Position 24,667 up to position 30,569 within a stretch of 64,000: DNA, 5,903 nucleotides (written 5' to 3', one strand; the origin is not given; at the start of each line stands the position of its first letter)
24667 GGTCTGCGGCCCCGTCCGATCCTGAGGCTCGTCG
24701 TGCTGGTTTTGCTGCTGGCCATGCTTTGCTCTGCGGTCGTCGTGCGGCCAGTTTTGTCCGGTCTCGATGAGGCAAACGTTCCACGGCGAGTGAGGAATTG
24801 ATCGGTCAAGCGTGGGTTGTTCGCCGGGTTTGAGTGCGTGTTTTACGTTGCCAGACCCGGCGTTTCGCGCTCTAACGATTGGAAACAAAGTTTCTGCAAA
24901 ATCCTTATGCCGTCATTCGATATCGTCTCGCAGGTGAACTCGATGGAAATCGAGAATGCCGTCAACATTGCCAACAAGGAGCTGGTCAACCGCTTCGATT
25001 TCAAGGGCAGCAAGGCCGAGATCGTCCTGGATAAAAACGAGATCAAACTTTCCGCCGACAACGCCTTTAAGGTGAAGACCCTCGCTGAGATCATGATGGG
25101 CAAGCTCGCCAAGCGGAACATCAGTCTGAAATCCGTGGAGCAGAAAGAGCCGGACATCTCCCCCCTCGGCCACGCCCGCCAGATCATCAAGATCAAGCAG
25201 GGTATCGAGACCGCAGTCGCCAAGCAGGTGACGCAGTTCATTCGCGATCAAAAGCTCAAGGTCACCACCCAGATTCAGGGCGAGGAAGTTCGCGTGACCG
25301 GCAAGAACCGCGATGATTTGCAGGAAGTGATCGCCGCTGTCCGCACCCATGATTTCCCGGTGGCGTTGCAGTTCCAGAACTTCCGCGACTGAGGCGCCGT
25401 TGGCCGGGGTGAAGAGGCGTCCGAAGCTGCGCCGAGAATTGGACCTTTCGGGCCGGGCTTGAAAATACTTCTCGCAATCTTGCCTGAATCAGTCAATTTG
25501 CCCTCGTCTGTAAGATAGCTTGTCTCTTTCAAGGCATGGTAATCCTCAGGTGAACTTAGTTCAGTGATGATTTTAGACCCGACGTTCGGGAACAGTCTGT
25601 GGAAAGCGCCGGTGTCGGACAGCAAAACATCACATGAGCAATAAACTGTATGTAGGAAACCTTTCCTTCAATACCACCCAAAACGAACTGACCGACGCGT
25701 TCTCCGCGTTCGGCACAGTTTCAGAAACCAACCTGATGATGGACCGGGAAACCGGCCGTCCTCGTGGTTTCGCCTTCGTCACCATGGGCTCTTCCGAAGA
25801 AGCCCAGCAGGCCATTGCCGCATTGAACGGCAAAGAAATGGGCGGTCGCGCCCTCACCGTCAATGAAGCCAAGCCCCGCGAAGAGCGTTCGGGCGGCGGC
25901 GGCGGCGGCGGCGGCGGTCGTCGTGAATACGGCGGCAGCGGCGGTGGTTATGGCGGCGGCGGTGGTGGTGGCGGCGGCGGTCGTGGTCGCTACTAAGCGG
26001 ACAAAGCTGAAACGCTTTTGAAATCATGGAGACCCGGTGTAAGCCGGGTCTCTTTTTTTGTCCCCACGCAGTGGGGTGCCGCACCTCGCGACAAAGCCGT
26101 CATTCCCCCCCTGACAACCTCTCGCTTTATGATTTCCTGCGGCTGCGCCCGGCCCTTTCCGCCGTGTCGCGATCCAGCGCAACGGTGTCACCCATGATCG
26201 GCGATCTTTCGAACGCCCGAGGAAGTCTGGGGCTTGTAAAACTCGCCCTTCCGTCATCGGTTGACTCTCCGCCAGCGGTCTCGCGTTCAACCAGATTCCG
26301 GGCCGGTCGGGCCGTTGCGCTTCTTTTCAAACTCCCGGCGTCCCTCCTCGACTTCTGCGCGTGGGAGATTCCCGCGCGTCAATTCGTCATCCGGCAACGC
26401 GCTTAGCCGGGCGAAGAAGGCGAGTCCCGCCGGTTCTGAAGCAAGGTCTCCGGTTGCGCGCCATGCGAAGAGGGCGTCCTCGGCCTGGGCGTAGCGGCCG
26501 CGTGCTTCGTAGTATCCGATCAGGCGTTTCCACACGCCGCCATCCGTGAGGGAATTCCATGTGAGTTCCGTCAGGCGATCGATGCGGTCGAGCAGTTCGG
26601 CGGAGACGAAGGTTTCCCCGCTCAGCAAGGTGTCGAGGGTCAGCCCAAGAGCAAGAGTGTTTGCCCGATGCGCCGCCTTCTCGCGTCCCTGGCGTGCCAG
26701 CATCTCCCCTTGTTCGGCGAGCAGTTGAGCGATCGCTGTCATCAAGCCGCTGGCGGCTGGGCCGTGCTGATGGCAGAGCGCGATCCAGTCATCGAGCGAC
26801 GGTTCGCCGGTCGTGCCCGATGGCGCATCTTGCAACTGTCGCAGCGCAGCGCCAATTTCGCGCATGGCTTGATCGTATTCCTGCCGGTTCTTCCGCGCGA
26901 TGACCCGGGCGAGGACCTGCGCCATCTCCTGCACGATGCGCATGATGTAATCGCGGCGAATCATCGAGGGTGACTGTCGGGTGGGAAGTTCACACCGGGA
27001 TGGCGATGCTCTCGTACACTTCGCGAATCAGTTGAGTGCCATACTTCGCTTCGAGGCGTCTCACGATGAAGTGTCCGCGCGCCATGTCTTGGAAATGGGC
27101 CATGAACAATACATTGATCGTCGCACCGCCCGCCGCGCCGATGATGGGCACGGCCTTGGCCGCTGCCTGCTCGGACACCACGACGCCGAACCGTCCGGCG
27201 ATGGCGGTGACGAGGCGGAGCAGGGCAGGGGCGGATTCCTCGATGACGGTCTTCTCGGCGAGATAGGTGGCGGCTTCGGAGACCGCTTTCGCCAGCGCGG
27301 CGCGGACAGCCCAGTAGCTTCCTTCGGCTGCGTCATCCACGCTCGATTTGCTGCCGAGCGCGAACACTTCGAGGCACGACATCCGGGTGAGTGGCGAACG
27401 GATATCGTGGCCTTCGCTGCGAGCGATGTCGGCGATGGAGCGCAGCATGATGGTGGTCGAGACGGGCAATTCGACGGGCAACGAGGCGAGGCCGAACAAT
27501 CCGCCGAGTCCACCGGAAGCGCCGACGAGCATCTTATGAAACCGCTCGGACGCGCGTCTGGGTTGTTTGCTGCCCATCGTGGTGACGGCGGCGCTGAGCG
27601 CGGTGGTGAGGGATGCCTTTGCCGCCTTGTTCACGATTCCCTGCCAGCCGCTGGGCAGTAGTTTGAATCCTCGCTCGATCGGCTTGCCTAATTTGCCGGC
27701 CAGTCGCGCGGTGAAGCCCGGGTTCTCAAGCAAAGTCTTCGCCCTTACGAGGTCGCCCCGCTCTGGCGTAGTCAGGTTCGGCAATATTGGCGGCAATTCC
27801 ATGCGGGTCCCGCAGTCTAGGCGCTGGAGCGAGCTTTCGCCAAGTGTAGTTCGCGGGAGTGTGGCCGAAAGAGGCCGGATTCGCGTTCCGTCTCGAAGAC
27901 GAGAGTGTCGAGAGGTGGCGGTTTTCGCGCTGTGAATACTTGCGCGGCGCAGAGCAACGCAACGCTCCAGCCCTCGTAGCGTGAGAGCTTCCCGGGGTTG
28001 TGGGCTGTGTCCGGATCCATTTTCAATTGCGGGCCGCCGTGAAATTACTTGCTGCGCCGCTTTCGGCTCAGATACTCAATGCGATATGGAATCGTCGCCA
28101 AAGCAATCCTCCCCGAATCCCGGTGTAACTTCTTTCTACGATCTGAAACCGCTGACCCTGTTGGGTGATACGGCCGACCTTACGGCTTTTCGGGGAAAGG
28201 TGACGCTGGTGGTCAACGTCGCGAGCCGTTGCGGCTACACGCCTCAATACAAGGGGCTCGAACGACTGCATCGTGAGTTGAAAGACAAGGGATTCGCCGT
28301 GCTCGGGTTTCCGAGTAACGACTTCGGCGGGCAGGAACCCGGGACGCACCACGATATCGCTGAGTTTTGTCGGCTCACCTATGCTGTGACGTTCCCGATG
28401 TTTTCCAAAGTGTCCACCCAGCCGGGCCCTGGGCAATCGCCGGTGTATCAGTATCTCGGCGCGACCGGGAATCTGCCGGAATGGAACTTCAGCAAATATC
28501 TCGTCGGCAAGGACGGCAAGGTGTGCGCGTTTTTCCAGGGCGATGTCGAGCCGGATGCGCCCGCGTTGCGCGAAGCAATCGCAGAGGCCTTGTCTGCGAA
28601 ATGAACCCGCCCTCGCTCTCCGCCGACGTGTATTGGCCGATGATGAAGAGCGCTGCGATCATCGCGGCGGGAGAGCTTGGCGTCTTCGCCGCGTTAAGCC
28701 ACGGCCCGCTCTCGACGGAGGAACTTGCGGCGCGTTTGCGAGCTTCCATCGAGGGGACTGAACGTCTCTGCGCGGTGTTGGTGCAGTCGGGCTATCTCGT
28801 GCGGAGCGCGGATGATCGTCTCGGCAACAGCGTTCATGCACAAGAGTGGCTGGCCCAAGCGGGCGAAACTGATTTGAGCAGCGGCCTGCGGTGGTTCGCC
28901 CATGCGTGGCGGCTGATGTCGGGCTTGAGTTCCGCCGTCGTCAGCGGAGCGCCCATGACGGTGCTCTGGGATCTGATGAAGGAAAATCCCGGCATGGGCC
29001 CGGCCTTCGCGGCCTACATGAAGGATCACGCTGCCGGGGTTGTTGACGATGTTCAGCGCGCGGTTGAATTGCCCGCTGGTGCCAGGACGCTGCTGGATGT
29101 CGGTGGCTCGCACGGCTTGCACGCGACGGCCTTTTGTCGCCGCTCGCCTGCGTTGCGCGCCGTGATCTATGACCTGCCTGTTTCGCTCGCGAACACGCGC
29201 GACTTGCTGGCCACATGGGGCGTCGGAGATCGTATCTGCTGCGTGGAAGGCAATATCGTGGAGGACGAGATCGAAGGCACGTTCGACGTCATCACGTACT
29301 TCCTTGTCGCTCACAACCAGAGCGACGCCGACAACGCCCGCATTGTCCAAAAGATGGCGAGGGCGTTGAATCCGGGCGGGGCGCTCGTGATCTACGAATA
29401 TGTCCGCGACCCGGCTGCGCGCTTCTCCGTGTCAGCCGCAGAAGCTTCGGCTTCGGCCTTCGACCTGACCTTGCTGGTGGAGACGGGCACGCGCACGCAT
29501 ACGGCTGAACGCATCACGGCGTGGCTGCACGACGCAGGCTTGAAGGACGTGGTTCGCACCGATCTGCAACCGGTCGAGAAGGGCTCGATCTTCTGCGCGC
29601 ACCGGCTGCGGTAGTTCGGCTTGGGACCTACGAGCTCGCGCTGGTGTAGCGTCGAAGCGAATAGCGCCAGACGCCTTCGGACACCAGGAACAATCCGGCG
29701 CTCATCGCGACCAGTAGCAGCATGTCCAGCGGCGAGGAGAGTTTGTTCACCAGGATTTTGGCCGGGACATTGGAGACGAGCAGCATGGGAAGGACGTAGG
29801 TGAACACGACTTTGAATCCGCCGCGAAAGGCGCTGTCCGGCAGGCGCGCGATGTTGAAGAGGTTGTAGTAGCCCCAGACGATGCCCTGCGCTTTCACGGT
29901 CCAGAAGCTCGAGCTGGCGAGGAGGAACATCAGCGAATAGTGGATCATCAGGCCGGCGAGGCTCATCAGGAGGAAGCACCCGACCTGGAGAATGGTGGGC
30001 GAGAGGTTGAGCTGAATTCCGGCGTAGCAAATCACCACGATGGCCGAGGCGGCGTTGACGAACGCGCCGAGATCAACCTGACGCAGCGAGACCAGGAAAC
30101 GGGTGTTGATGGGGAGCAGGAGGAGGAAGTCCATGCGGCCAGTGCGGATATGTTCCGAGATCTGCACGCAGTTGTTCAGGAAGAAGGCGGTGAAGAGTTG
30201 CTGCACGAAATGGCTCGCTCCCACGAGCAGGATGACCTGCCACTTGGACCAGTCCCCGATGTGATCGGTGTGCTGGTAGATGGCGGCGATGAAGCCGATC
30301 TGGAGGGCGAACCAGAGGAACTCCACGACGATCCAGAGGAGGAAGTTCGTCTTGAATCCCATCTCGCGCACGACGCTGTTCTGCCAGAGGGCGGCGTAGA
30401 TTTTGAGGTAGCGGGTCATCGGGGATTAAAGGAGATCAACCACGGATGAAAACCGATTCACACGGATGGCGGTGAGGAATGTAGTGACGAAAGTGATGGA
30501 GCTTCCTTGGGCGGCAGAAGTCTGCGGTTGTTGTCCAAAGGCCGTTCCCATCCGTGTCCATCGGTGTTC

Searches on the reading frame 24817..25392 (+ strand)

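Call 9: search_protein_families(library=pfam, proteins=[window:24817-25392:+], max_evalue=0.001)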
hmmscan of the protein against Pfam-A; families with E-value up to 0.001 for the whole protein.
window:24817-25392:+ (191 aa): 1 family
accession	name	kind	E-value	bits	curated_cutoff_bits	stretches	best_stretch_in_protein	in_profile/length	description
PF04461.18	DUF520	-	3.7e-57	193.4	23.2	1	32-190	1-161/161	Protein of unknown function (DUF520)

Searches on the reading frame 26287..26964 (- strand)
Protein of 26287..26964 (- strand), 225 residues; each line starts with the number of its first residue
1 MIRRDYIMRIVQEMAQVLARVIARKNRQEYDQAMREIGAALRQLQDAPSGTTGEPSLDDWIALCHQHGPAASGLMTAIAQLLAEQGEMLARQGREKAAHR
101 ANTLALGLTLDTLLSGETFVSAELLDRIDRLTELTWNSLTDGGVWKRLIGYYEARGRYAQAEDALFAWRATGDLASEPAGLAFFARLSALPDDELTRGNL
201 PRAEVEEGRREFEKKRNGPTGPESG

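Call 9: search_protein_families(library=pfam, proteins=[window:26287-26964:-], max_evalue=0.001)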
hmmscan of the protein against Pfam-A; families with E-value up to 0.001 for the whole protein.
window:26287-26964:- (225 aa): 1 family
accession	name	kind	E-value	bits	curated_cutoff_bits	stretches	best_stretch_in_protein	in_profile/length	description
PF20092.4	DUF6483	-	6e-19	69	24.1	1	1-215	1-117/119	Family of unknown function (DUF6483)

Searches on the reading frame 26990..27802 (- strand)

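Call 9: search_protein_families(library=pfam, proteins=[window:26990-27802:-], max_evalue=0.001)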
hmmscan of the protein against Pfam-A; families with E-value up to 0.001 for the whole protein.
window:26990-27802:- (270 aa): 1 family
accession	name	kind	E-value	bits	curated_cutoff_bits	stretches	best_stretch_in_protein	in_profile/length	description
PF12787.12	EcsC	-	4.3e-27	95.8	30.4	1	64-250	71-240/240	EcsC protein family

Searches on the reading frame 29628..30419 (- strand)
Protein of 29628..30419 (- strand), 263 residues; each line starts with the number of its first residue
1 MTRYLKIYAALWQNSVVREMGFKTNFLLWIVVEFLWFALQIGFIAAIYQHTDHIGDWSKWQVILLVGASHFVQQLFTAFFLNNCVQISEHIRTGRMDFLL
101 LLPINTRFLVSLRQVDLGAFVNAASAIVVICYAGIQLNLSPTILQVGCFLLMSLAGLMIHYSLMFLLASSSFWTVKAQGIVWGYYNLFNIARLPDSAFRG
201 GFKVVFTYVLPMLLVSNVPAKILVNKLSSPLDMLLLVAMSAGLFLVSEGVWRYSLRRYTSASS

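Call 9: search_protein_families(library=pfam, proteins=[window:29628-30419:-], max_evalue=0.001)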
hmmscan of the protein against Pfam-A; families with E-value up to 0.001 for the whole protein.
window:29628-30419:- (263 aa): 1 family
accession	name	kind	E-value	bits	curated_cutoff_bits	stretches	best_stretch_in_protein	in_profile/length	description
PF06182.17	ABC2_membrane_6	-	1.7e-47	162.6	22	1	34-262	1-229/229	ABC-2 family transporter protein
